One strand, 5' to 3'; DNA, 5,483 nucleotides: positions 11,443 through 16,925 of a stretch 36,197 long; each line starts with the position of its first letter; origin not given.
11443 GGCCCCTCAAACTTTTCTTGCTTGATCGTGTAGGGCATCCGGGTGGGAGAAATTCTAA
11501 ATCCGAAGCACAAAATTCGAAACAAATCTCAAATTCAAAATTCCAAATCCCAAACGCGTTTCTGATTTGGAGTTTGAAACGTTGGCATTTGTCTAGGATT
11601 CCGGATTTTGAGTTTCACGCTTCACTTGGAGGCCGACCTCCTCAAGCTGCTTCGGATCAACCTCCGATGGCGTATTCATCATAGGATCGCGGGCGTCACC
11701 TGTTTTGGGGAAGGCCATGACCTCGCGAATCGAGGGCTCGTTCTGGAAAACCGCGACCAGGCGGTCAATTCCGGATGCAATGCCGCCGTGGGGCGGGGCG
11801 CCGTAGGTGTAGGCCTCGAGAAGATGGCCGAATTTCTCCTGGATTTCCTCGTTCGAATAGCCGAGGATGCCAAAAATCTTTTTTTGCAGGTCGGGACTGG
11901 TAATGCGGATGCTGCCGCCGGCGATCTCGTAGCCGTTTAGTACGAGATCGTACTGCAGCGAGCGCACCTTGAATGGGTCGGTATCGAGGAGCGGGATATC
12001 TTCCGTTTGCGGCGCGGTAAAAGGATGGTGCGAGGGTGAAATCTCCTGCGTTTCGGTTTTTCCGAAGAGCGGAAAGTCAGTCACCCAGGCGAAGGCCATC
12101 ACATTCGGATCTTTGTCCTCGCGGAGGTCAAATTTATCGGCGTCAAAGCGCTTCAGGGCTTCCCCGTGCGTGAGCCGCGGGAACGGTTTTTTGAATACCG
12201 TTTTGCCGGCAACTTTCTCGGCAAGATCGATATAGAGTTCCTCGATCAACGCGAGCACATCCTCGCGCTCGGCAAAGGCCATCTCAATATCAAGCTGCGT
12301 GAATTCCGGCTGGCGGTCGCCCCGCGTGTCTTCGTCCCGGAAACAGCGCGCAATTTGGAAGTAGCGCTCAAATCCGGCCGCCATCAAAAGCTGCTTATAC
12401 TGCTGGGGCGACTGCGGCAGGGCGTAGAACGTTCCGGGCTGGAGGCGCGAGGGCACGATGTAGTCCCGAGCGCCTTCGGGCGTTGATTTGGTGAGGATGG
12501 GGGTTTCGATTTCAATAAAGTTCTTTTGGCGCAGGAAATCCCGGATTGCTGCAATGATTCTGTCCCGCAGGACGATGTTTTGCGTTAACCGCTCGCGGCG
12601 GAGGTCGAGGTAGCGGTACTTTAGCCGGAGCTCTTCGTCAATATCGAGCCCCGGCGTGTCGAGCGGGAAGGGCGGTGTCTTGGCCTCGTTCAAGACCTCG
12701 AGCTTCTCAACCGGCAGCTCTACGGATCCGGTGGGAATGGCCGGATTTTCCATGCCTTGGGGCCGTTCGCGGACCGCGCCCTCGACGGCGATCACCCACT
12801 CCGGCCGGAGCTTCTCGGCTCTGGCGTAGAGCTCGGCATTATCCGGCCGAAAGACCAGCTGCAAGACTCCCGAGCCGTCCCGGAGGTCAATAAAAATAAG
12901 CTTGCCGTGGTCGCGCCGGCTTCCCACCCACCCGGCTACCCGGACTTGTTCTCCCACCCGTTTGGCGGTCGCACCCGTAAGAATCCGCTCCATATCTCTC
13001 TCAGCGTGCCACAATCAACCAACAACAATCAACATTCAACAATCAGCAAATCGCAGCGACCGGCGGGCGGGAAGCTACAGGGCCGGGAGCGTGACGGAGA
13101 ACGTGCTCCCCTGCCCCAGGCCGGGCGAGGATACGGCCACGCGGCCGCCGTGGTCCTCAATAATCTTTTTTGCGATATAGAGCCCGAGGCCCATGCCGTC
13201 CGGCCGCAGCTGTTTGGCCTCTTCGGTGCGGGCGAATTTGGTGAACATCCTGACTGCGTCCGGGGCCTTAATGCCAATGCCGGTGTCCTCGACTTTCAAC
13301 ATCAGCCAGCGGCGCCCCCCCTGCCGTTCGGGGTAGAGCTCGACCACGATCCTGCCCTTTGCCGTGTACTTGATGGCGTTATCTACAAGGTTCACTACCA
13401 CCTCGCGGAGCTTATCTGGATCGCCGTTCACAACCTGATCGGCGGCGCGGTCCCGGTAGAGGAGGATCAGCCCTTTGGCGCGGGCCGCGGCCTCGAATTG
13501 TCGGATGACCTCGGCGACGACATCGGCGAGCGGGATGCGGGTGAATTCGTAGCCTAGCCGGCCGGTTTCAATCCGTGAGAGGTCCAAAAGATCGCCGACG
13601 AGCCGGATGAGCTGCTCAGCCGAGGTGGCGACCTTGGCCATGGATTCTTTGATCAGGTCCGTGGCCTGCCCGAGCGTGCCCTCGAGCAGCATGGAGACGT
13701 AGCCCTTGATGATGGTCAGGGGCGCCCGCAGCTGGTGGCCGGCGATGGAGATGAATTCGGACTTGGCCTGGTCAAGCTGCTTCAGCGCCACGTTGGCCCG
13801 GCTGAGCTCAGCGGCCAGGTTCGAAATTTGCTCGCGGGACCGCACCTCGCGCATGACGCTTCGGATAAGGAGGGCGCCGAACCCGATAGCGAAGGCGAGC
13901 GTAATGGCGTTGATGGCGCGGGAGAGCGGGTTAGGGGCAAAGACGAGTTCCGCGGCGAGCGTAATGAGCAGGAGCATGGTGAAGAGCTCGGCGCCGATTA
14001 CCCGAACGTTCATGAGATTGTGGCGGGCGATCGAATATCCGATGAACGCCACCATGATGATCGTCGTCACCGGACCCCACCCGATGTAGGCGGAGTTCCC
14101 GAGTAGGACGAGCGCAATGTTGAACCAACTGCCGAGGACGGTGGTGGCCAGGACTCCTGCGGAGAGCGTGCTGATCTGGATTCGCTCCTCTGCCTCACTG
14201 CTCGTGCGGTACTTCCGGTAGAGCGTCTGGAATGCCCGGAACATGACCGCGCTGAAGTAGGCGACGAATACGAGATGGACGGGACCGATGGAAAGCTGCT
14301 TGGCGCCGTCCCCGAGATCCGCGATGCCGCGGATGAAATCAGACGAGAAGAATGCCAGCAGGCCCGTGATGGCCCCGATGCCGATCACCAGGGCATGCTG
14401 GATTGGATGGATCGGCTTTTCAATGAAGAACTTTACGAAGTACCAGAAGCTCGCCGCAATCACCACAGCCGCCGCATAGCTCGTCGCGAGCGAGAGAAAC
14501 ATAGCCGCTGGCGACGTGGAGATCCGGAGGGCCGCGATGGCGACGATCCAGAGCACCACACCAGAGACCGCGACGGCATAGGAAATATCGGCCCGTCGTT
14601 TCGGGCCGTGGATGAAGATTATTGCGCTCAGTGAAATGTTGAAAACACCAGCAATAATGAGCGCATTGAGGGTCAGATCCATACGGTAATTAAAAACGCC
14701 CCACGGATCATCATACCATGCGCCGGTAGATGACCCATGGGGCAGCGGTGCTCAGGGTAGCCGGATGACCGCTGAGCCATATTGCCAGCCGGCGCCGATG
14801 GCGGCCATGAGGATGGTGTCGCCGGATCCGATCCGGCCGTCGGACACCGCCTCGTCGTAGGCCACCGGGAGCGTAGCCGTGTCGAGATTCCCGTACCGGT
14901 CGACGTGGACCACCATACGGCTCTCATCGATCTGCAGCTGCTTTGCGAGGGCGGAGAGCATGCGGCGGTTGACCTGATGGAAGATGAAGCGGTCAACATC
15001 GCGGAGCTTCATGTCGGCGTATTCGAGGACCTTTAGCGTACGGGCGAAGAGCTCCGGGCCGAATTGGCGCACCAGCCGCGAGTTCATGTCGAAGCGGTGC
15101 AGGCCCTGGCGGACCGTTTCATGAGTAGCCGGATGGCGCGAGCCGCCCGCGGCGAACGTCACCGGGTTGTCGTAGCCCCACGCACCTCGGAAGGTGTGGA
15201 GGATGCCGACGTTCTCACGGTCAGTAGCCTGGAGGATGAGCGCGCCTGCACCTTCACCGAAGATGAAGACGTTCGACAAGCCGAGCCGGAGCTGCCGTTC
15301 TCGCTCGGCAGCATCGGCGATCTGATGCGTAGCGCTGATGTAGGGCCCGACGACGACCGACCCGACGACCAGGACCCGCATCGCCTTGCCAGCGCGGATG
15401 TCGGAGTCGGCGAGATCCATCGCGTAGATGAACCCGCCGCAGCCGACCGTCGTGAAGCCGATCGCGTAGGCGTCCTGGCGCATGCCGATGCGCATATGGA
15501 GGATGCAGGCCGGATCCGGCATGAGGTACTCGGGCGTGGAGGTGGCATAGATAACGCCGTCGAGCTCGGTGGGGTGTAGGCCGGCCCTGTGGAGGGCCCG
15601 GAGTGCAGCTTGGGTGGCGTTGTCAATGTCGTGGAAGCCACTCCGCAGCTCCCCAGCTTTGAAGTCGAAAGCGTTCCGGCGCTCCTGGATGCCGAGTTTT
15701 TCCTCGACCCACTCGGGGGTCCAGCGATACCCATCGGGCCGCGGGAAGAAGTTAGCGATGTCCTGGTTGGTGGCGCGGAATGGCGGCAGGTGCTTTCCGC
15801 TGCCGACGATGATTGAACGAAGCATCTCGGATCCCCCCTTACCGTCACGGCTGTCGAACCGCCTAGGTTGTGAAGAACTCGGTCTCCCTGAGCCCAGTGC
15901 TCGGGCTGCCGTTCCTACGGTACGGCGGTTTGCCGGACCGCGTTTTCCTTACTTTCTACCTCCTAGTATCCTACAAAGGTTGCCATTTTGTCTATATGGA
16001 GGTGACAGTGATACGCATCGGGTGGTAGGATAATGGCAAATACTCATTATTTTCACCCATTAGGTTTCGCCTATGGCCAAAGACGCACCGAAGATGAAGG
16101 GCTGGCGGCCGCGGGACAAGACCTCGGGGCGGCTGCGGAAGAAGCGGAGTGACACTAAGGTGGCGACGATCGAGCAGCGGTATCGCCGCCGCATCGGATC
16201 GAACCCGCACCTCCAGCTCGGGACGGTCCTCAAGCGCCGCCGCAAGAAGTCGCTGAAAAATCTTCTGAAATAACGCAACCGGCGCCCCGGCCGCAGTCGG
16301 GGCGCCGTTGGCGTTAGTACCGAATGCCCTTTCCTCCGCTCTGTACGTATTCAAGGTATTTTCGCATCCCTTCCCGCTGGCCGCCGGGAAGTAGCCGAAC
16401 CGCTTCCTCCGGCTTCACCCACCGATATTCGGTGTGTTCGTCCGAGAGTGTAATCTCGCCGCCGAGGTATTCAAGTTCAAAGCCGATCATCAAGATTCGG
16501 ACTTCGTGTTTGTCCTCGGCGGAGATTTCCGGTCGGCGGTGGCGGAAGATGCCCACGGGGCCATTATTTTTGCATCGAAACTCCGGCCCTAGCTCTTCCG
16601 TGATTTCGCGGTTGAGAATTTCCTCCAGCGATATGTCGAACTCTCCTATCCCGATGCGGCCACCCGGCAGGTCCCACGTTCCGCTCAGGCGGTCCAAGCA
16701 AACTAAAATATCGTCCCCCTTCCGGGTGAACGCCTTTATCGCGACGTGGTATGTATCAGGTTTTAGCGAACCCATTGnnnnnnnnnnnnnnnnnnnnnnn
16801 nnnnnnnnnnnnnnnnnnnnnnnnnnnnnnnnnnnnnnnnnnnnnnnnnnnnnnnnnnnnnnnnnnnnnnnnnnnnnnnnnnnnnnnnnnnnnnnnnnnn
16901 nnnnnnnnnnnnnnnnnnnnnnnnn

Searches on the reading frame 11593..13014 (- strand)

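Call 11: search_protein_families(library=pfam, proteins=[window:11593-13014:-])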
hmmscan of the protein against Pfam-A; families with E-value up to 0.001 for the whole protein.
window:11593-13014:- (473 aa): 2 families
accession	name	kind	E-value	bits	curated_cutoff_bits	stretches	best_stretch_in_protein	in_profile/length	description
PF00152.25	tRNA-synt_2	-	3e-115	384.9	25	1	126-438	1-307/308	tRNA synthetases class II (D, K and N)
PF01336.31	tRNA_anti-codon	-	4.6e-18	65.4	27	1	24-108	1-75/75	OB-fold nucleic acid binding domain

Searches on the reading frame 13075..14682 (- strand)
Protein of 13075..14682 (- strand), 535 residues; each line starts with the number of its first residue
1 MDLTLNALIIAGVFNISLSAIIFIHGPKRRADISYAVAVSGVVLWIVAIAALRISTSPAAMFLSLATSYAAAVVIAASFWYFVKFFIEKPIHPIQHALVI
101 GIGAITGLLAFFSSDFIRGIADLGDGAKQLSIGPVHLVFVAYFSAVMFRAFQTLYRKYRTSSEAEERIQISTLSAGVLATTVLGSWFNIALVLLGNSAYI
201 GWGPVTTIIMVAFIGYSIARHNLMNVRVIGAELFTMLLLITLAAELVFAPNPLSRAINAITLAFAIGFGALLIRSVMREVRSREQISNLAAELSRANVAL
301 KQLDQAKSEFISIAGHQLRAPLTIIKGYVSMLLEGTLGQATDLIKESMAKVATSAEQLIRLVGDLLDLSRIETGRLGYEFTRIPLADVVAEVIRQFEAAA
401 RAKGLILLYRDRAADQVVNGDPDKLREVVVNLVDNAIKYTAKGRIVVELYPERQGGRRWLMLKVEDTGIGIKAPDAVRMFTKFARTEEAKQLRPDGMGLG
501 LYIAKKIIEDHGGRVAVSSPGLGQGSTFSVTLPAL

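Call 11: search_protein_families(library=pfam, proteins=[window:13075-14682:-])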
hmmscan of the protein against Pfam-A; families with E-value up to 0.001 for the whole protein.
window:13075-14682:- (535 aa): 2 families
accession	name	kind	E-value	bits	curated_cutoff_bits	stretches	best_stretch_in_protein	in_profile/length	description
PF02518.31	HATPase_c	-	6e-26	91.5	26.4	1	420-534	1-109/111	Histidine kinase-, DNA gyrase B-, and HSP90-like ATPase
PF00512.31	HisKA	-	4.6e-15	55.9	26.9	1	306-374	1-66/66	His Kinase A (phospho-acceptor) domain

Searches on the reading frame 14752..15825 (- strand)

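Call 11: search_protein_families(library=pfam, proteins=[window:14752-15825:-])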
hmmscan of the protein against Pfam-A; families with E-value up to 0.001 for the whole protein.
window:14752-15825:- (357 aa): 2 families
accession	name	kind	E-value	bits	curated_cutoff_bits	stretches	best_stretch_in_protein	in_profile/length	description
PF08541.16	ACP_syn_III_C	-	5.4e-29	100.6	26.6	1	267-355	1-89/90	3-Oxoacyl-[acyl-carrier-protein (ACP)] synthase III C terminal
PF08545.16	ACP_syn_III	-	5e-12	46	24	1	127-212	5-75/80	3-Oxoacyl-[acyl-carrier-protein (ACP)] synthase III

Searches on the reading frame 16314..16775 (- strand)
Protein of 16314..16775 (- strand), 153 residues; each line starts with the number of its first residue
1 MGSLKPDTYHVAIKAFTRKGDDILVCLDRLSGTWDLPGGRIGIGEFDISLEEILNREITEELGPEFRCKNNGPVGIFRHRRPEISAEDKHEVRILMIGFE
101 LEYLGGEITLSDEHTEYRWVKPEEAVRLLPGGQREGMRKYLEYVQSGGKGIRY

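Call 11: search_protein_families(library=pfam, proteins=[window:16314-16775:-])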
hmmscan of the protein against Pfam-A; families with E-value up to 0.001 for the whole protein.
window:16314-16775:- (153 aa): 1 family
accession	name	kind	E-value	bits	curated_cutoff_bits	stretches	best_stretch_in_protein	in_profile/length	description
PF00293.34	NUDIX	-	2e-10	41.3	21.1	1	10-141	3-131/134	NUDIX domain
